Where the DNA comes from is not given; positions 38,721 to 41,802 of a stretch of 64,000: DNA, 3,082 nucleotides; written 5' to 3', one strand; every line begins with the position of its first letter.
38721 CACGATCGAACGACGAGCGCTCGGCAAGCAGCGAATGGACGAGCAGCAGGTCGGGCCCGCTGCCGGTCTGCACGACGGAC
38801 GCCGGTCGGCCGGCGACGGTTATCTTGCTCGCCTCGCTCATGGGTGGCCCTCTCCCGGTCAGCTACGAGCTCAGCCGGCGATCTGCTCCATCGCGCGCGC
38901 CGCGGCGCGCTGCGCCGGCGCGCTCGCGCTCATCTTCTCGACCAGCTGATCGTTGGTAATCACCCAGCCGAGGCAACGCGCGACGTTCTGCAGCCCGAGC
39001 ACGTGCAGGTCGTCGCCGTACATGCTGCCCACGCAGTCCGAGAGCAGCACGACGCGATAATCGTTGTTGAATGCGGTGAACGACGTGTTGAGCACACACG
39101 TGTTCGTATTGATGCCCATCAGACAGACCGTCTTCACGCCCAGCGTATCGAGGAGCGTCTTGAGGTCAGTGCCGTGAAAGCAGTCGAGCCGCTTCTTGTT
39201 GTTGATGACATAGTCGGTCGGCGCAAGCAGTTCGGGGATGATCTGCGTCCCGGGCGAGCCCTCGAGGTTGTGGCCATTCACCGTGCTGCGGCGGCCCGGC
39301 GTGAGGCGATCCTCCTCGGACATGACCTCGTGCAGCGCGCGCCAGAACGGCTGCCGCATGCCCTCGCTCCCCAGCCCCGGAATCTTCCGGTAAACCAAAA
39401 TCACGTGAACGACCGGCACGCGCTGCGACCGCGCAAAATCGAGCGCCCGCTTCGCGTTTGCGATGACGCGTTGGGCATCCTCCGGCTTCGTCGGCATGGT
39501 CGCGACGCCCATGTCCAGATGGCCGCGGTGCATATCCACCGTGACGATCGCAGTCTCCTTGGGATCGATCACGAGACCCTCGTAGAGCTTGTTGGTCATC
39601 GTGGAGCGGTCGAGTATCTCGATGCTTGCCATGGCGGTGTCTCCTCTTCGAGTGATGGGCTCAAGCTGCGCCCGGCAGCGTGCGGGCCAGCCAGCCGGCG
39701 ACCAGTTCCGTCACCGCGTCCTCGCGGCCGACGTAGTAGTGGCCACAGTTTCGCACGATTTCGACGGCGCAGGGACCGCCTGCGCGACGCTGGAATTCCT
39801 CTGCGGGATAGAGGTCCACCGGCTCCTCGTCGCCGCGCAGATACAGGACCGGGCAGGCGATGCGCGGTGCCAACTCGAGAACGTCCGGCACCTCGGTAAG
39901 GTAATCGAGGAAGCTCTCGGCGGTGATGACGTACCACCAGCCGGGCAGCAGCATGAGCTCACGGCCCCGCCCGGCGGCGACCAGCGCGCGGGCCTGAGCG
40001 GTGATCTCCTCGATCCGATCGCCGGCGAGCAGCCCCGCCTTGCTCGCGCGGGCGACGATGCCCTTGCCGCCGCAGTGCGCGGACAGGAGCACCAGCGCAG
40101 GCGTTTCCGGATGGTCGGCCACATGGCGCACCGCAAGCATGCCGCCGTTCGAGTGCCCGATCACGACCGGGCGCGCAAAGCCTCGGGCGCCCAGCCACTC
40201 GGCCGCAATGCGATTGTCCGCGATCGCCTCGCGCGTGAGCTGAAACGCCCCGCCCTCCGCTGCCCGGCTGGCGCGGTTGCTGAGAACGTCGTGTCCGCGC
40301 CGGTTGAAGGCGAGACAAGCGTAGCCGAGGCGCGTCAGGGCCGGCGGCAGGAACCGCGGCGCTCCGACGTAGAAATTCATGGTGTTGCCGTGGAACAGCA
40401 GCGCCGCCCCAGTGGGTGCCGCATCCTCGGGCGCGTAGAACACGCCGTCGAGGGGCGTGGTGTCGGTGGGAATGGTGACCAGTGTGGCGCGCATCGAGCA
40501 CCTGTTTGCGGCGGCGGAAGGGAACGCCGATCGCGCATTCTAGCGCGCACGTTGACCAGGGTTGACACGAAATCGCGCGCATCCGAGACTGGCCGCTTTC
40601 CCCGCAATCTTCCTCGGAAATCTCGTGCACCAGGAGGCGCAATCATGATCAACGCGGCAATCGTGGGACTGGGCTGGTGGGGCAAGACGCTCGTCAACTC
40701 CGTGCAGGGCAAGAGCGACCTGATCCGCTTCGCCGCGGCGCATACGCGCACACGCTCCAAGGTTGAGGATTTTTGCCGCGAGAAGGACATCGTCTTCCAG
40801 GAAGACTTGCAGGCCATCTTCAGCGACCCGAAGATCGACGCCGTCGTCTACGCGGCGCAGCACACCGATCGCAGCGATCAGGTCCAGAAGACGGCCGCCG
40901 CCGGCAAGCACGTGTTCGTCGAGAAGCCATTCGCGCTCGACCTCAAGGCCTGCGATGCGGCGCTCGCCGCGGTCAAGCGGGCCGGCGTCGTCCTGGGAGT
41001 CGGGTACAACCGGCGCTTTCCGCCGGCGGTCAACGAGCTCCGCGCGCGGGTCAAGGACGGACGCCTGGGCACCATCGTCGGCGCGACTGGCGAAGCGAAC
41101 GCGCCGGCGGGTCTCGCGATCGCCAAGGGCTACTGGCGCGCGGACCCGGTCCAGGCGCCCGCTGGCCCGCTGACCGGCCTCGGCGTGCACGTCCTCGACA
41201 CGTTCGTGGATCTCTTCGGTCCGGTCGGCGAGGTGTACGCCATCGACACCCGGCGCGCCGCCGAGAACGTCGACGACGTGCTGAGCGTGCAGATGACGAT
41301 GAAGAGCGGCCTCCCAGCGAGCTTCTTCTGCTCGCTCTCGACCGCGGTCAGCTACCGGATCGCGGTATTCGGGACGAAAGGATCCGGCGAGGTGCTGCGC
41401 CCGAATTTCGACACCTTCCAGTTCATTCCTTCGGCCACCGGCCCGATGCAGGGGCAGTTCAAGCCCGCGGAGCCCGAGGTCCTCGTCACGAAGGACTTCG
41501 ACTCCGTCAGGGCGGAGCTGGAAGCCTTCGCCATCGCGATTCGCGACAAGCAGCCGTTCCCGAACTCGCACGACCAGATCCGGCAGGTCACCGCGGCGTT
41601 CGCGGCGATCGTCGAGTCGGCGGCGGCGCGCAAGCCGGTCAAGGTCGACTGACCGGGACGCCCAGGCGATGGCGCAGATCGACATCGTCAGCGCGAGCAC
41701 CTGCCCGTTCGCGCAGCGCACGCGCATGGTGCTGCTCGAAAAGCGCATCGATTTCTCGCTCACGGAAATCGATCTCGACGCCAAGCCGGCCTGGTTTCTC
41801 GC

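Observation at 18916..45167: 26-kb catabolic island whose enzyme set suggests a non-canonical N-heteroaromatic carboxylate (pyridine-carboxylate-like) pathway, with no transcription factor inside it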

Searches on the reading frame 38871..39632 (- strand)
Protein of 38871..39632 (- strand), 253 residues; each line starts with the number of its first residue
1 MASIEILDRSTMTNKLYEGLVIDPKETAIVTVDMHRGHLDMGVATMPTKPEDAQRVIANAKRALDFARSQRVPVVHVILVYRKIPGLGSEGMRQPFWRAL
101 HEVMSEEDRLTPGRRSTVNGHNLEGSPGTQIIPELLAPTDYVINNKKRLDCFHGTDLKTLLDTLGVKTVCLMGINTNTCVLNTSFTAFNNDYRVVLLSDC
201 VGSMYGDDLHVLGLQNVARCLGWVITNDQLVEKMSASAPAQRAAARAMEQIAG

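Call 7: search_protein_families(library=pfam, proteins=[window:38871-39632:-], max_evalue=0.001)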
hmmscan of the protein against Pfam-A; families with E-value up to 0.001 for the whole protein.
window:38871-39632:- (253 aa): 1 family
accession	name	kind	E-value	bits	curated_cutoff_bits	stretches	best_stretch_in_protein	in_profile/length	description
PF00857.26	Isochorismatase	-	6.2e-37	127.8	27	1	27-229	1-175/175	Isochorismatase domain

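Call 11: search_protein_families(library=ncbifam, proteins=[window:38871-39632:-], max_evalue=0.00001)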
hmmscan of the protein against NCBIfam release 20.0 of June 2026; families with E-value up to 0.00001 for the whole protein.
window:38871-39632:- (253 aa): 3 families
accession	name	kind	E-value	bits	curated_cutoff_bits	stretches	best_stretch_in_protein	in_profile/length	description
TIGR03614.1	RutB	equivalog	1.6e-16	60.6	377.95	1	18-239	7-224/226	pyrimidine utilization protein B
NF050097.1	BiurAmidohydBiuH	equivalog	8.9e-14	51.5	370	1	17-204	10-189/221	biuret amidohydrolase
NF008517.0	PRK11440.1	equivalog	5.8e-12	45.9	195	1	137-229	91-183/188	hydrolase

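Call 15: search_solved_structures(query=window:38871-39632:-, max_evalue=0.001)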
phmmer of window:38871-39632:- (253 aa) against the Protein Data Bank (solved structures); distinct sequences matched with E-value up to 0.001: 39.
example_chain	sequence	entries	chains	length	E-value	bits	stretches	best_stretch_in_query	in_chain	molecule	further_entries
3kl2_A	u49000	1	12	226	9.1e-15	58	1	16-204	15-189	Putative isochorismatase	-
3hb7_A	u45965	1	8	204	1.8e-13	53.7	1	121-232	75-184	Isochorismatase hydrolase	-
3txy_A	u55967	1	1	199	6.1e-11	45.4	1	136-227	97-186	Isochorismatase family protein family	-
3eef_A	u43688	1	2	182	6.8e-11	45.3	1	120-203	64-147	N-carbamoylsarcosine amidase related protein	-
6azo_A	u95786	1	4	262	2.7e-10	43.3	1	123-236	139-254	Putative amidase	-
6xjm_A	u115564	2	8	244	7.3e-10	41.9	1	117-241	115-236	Biuret hydrolase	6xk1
5bk6_A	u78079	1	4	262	1.4e-09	41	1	123-236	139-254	Putative amidase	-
6azs_A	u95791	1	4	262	1.6e-09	40.8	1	123-236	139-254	Putative amidase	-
3irv_A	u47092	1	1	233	2.7e-09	40.1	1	126-209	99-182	CYSTEINE HYDROLASE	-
8bkd_A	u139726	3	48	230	3.7e-09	39.6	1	17-236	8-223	Ureidoacrylate amidohydrolase RutB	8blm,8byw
6azn_A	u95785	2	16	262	6.5e-09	38.8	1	123-236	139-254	Putative amidase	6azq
6xix_A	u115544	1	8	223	8.7e-09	38.4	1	23-218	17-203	Cysteine hydrolase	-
8bln_A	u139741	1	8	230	1.8e-08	37.3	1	17-236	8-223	Ureidoacrylate amidohydrolase RutB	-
6kua_A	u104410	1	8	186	2.1e-08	37.1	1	99-213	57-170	Cysteine hydrolase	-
3ot4_A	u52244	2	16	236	3.1e-08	36.6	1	124-233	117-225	Putative isochorismatase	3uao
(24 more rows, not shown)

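Call 55: find_homologous_proteins(query=window:38871-39632:-, max_evalue=1e-20)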
Query window:38871-39632:- (253 aa): 2154 proteins with E <= 1e-20 among 2687 candidates; the best 120 are listed.
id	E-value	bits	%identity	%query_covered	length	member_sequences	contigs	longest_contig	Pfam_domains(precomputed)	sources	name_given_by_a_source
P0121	7.9e-166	567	100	100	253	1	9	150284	PF00857.27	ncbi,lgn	-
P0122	6.2e-155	532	93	100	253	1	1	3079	PF00857.27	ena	-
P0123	2.4e-153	527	91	100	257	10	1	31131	PF00857.27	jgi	-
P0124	3.8e-151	519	90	100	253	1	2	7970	PF00857.27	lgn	-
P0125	2.1e-149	514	88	100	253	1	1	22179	PF00857.27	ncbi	-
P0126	2.6e-149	513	89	100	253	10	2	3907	PF00857.27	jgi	jgi:nicotinamidase-related amidase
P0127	2.9e-147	507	88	100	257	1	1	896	PF00857.27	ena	-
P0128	6.3e-147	505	87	100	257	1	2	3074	PF00857.27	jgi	-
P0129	1.2e-145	501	85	100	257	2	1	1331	PF00857.27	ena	-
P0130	2.5e-144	497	86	100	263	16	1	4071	PF00857.27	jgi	jgi:biuret amidohydrolase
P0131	8.1e-143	492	87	100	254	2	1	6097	PF00857.27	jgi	jgi:nicotinamidase-related amidase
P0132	1.6e-141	488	84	100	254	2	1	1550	PF00857.27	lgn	-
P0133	9.0e-140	482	87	96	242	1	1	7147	PF00857.27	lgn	-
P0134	3.9e-139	480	83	100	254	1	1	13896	PF00857.27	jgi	-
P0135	7.7e-139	479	84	92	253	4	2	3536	PF00857.27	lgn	-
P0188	5.7e-120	417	73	94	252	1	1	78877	PF00857.27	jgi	jgi:biuret amidohydrolase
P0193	8.0e-120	417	73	97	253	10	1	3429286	PF00857.27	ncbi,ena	-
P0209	3.1e-119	415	75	93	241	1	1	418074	PF00857.27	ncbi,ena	-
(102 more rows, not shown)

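Call 56: find_encoding_contigs(protein=P0193, flank=10000, max_places=1)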
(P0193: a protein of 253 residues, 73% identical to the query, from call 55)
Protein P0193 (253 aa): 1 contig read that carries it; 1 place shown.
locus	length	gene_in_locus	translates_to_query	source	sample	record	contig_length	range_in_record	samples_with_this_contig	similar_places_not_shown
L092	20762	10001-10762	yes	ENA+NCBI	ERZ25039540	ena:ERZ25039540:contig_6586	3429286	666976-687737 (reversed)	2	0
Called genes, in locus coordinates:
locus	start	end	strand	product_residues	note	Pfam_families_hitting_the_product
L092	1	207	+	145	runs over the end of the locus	-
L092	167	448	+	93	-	-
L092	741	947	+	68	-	-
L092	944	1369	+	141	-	PF04883:HK97-gp10_like (weak)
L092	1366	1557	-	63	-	-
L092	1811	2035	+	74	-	-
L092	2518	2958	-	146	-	-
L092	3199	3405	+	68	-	-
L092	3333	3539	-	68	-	-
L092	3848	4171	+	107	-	-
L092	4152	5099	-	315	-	PF13231:PMT_2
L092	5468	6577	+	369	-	PF09994:T6SS_Tle1-like_cat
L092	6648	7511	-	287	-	-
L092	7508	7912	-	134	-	PF13567:DUF4131 (weak), PF19649:DUF6152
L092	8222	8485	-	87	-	-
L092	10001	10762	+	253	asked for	PF00857:Isochorismatase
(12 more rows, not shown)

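Call 57: find_encoding_contigs(protein=P0209, flank=10000, max_places=1)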
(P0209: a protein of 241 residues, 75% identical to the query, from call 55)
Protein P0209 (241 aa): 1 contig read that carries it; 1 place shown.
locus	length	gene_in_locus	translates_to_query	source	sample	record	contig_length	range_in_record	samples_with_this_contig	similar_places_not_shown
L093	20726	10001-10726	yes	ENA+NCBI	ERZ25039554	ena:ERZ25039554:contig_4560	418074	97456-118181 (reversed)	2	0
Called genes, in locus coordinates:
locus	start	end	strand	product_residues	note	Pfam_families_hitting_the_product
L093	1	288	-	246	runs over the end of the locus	PF00263:Secretin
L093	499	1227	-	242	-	PF01226:Form_Nir_trans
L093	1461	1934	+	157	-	PF00877:NLPC_P60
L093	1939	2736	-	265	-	PF01734:Patatin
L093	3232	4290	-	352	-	-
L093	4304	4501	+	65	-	-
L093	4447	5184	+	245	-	PF07670:Gate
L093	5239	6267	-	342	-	PF13406:SLT_2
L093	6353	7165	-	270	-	PF00005:ABC_tran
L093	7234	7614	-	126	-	PF14833:NAD_binding_11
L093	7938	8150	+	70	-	-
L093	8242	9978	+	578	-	PF02129:Peptidase_S15, PF08530:PepX_C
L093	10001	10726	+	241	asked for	PF00857:Isochorismatase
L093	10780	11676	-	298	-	PF00480:ROK, PF02685:Glucokinase (weak)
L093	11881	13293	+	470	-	PF00270:DEAD, PF04851:ResIII (weak), PF00271:Helicase_C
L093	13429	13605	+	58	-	PF00076:RRM_1 (weak)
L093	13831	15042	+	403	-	-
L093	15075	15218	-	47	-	-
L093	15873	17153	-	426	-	PF02403:Seryl_tRNA_N, PF25994:HH_AprE (faint), PF00587:tRNA-synt_2b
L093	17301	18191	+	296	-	PF04909:Amidohydro_2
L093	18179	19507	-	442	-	PF01078:Mg_chelatase (faint), PF05496:RuvB_N, PF13191:AAA_16 (faint), PF00004:AAA, PF07728:AAA_5 (weak), PF13173:AAA_14 (weak), PF16193:AAA_assoc_2, PF12002:MgsA_C, +1 more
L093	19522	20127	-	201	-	PF03548:LolA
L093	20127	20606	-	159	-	PF13511:DUF4124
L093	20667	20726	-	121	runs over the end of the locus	PF09397:FtsK_gamma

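Call 58: find_encoding_contigs(protein=P0188, flank=10000, max_places=1)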
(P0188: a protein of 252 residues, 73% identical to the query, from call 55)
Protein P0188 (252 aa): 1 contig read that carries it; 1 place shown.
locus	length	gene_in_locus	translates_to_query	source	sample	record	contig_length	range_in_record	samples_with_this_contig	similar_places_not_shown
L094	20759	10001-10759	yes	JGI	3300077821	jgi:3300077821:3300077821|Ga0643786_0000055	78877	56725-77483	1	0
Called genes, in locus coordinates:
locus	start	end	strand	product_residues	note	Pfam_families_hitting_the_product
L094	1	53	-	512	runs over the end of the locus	PF05681:Fumerase, PF05683:Fumerase_C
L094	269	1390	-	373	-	PF01717:Meth_synt_2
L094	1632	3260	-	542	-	PF00501:AMP-binding, PF13193:AMP-binding_C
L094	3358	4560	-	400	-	PF03328:HpcH_HpaI, PF15617:C-C_Bond_Lyase (faint)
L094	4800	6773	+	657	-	PF16177:ACAS_N, PF00501:AMP-binding, PF13193:AMP-binding_C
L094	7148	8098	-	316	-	PF02826:2-Hacid_dh_C, PF03446:NAD_binding_2, PF03807:F420_oxidored, PF14833:NAD_binding_11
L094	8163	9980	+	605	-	PF02129:Peptidase_S15, PF08530:PepX_C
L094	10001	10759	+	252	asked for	PF00857:Isochorismatase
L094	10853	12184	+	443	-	PF13458:Peripla_BP_6, PF01094:ANF_receptor, PF13433:Peripla_BP_5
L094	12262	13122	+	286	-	PF02653:BPD_transp_2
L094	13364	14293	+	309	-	PF02653:BPD_transp_2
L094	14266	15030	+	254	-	PF00005:ABC_tran, PF13304:AAA_21 (faint)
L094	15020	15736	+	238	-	PF00005:ABC_tran, PF13304:AAA_21 (faint)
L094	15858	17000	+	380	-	PF04909:Amidohydro_2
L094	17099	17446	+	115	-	-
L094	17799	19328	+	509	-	PF05496:RuvB_N (weak), PF13177:DNA_pol3_delta2, PF13191:AAA_16 (weak), PF00004:AAA, PF13401:AAA_22 (weak), PF22608:DNAX_ATPase_lid, PF12169:DNA_pol3_gamma3, PF12170:DNA_pol3_tau_5, +1 more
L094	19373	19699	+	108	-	PF02575:YbaB_DNA_bd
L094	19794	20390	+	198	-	PF21176:RecR_HhH, PF01751:Toprim, PF13662:Toprim_4, PF21175:RecR_C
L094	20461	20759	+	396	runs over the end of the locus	PF02515:CoA_transf_3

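Call 62: search_solved_structures(query=L094:10853-12184:+, max_evalue=1e-10)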
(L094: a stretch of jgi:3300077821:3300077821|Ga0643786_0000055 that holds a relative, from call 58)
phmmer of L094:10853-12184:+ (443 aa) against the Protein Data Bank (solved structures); distinct sequences matched with E-value up to 1e-10: 22.
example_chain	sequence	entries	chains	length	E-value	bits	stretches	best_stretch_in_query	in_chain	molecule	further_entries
4zpj_A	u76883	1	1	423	2.4e-56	194.7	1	51-413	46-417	Extracellular ligand-binding receptor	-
4ey3_A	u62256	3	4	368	5.3e-54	187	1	61-406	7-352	Twin-arginine translocation pathway signal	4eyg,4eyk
4evs_A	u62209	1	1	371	7.1e-38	133.8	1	60-413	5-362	PUTATIVE ABC TRANSPORTER SUBUNIT, SUBSTRATE-BINDING COMPONENT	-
4f06_A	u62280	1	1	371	8.3e-37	130.3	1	60-412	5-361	Extracellular ligand-binding receptor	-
4evq_A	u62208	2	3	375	3.8e-27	98.5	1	56-405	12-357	Putative ABC transporter subunit, substrate-binding component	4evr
3i45_A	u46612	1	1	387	2.4e-19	72.8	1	85-383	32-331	Twin-arginine translocation pathway signal protein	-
2lbp_A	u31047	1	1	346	7.5e-17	64.6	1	61-389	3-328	LEUCINE-BINDING PROTEIN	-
1usg_A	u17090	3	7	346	4.8e-16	61.9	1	61-389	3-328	LEUCINE-SPECIFIC BINDING PROTEIN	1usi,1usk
4n0q_A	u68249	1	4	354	1.3e-14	57.3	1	59-385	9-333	Leu/Ile/Val-binding protein homolog 3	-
3td9_A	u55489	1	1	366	3.1e-14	56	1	62-396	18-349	Branched chain amino acid ABC transporter, periplasmic amino acid-binding protein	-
1z15_A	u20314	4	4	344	5.1e-14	55.2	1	61-389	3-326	Leu/Ile/Val-binding protein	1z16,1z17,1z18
2liv_A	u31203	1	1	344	1e-13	54.3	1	61-389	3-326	LEUCINE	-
3i09_A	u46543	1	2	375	2.5e-13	53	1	61-418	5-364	Periplasmic branched-chain amino acid-binding protein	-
8z0g_A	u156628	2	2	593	1.2e-12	50.7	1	88-389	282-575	Leu/Ile/Val-binding protein,Leu/Ile/Val-binding protein,mNeonGreen | NeIle,Leu/Ile/Val-binding protein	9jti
8tg1_A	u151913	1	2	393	2.1e-12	50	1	60-385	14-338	Extracellular ligand-binding receptor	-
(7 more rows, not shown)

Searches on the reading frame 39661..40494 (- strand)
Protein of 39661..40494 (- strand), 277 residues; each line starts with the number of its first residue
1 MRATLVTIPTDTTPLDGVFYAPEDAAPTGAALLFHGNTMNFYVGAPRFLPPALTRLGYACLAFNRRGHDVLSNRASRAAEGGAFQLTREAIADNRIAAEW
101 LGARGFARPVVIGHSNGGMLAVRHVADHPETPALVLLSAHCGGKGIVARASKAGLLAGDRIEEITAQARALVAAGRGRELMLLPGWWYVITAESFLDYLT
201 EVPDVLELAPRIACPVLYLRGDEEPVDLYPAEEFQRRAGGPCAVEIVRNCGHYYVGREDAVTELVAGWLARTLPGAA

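Call 8: search_protein_families(library=pfam, proteins=[window:39661-40494:-], max_evalue=0.001)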
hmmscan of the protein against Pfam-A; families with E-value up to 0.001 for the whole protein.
window:39661-40494:- (277 aa): 3 families
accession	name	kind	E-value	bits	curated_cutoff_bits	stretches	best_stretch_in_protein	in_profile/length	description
PF12697.13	Abhydrolase_6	-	1.8e-11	45.6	26.3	1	32-261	2-214/217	Alpha/beta hydrolase family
PF00561.26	Abhydrolase_1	-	1.1e-09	38.8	25.8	1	32-139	4-102/245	alpha/beta hydrolase fold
PF12146.15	Hydrolase_4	-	3e-09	37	27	1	27-152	3-121/239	Serine aminopeptidase, S33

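Call 11: search_protein_families(library=ncbifam, proteins=[window:39661-40494:-], max_evalue=0.00001)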
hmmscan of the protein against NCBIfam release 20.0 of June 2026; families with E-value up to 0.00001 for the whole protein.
window:39661-40494:- (277 aa): 0 families

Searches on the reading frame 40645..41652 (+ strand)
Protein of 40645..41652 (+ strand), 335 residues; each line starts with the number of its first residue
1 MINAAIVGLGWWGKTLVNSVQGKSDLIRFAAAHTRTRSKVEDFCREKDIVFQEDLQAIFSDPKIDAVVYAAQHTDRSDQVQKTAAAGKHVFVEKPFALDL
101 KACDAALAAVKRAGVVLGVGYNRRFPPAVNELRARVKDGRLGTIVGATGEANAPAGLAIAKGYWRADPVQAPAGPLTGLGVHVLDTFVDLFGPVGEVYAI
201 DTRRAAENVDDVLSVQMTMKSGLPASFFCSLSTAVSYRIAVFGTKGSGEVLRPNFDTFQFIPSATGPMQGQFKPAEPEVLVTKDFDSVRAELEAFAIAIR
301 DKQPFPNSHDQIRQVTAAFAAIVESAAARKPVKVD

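Call 8: search_protein_families(library=pfam, proteins=[window:40645-41652:+], max_evalue=0.001)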
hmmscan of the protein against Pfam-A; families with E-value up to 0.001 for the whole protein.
window:40645-41652:+ (335 aa): 3 families
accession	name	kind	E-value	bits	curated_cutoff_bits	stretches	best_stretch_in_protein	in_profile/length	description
PF01408.29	GFO_IDH_MocA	-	5.1e-21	76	24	1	2-121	1-120/120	Oxidoreductase family, NAD-binding Rossmann fold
PF22725.1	GFO_IDH_MocA_C3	-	2.8e-19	69.7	27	1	130-247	2-122/124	GFO/IDH/MocA C-terminal domain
PF02894.22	GFO_IDH_MocA_C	-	5.8e-11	43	22.9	1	134-334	2-218/218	Oxidoreductase family, C-terminal alpha/beta domain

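Call 11: search_protein_families(library=ncbifam, proteins=[window:40645-41652:+], max_evalue=0.00001)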
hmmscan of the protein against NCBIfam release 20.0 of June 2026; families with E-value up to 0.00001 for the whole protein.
window:40645-41652:+ (335 aa): 8 families
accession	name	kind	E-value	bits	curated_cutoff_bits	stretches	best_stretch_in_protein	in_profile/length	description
TIGR04380.1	myo_inos_iolG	equivalog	8.6e-33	113.6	355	1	1-333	1-330/330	inositol 2-dehydrogenase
NF007574.0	PRK10206.1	equivalog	1.8e-19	70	352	1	2-247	3-244/345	oxidoreductase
NF041392.1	XylDh_Gfo6_Halo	equivalog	3.4e-19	68.9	350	1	2-333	17-349/350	D-xylose 1-dehydrogenase Gfo6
NF008607.0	PRK11579.1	subfamily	1.8e-17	63.4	330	1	2-247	5-246/346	oxidoreductase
NF040723.1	UDP-GlcNAcDh_Arch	equivalog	2.7e-14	53.4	450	1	3-221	2-207/302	UDP-N-acetylglucosamine 3-dehydrogenase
NF052479.1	LevoglcsnDh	equivalog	2.7e-14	52.6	650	1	52-201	62-212/386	levoglucosan dehydrogenase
NF052679.1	InsChiInosDhIolG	equivalog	2.9e-10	39.7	540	1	35-143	40-147/343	bifunctional inositol 2-dehydrogenase/D-chiro-inositol 1-dehydrogenase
NF058563.1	BT_2159_fam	equivalog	5e-10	38.9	650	1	2-144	1-143/350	disaccharide 3-dehydrogenase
